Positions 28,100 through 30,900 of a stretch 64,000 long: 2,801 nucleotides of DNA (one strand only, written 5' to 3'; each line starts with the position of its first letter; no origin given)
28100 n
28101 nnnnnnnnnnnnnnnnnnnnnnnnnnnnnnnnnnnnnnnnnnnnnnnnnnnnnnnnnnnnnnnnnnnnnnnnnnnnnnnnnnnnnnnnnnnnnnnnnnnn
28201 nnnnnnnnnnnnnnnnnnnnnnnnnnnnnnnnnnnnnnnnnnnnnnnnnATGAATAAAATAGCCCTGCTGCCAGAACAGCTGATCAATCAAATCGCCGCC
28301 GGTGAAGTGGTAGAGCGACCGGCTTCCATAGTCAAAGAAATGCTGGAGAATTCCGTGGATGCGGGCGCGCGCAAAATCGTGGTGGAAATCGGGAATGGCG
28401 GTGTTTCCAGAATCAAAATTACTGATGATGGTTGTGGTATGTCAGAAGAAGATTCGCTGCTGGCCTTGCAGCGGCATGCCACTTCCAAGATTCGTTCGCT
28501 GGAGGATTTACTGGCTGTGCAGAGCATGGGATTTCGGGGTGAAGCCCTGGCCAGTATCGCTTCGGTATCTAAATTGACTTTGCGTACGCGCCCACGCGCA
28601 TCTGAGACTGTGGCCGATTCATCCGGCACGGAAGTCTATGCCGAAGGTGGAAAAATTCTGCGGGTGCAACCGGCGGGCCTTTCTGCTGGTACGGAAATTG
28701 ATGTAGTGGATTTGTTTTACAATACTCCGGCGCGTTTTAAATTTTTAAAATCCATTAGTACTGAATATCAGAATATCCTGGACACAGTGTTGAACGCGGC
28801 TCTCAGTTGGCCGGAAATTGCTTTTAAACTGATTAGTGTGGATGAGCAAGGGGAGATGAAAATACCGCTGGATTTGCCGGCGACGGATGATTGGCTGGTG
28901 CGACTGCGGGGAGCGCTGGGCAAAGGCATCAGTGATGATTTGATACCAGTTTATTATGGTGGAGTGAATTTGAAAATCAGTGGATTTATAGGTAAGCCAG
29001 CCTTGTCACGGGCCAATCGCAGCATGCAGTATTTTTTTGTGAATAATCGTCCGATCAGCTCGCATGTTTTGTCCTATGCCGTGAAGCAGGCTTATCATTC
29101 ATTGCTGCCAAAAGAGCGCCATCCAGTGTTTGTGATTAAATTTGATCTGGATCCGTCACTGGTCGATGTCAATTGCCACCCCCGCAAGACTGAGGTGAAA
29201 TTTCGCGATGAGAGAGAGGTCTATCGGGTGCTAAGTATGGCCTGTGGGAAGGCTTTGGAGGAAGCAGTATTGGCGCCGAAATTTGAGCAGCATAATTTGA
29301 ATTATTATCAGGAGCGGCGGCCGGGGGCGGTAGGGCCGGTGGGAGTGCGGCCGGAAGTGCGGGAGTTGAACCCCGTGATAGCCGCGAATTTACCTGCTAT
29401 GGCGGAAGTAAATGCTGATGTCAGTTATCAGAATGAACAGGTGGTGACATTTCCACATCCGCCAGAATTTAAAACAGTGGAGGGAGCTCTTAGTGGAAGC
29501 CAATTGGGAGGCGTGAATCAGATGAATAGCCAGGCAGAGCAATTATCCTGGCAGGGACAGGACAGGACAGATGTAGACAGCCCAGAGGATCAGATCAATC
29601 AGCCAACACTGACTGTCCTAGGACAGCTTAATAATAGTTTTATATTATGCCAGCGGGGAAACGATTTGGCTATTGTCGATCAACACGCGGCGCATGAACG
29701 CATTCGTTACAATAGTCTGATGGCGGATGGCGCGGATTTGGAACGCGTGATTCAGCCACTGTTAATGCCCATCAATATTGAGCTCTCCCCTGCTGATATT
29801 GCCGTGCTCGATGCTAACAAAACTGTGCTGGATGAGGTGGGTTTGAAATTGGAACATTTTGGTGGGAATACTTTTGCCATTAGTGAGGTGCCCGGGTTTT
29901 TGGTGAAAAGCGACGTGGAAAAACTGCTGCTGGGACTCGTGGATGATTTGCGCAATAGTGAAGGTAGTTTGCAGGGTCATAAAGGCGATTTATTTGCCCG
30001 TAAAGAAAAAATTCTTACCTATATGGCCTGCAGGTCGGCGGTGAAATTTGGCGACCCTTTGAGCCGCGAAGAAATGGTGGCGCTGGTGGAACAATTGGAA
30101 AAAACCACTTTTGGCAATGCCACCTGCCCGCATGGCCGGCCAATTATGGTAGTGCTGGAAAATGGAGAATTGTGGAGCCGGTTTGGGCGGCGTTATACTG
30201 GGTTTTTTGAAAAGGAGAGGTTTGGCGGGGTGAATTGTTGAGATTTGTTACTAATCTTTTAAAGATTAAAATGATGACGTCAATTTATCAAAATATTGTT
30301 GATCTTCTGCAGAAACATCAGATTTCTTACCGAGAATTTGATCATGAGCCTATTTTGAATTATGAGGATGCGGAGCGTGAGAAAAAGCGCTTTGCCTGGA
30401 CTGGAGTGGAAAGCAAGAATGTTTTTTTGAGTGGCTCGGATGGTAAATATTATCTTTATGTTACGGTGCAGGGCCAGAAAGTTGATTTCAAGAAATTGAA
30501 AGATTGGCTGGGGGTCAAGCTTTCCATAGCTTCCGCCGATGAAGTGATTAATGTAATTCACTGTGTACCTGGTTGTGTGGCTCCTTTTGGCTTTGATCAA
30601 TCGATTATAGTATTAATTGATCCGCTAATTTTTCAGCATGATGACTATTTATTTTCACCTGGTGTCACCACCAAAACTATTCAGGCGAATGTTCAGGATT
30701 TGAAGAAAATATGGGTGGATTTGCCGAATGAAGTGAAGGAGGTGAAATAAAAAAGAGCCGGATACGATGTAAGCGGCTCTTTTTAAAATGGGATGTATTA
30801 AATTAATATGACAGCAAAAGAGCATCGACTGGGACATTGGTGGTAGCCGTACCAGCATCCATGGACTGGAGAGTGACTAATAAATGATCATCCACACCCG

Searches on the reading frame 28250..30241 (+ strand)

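Call 50: search_protein_families(library=pfam, proteins=[window:28250-30241:+], max_evalue=0.001)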
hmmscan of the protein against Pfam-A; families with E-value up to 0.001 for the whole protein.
window:28250-30241:+ (663 aa): 4 families
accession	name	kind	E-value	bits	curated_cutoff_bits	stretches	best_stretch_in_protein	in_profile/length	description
PF08676.16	MutL_C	-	5.3e-37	127.1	25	1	457-604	1-142/142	MutL C terminal dimerisation domain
PF01119.25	DNA_mis_repair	-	1.4e-36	125.2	26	1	222-336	4-118/119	DNA mismatch repair protein, C-terminal domain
PF13589.12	HATPase_c_3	-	4.4e-11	43.4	25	1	25-132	4-111/137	Histidine kinase-, DNA gyrase B-, and HSP90-like ATPase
PF02518.31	HATPase_c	-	1e-05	26.3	26.4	1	22-78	4-63/111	Histidine kinase-, DNA gyrase B-, and HSP90-like ATPase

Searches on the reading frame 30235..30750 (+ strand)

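Call 50: search_protein_families(library=pfam, proteins=[window:30235-30750:+], max_evalue=0.001)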
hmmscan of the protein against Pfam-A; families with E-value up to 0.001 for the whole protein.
window:30235-30750:+ (171 aa): 1 family
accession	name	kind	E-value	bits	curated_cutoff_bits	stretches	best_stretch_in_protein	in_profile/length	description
PF04073.20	tRNA_edit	-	1.5e-19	70.7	25.5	1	60-158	22-122/123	Aminoacyl-tRNA editing domain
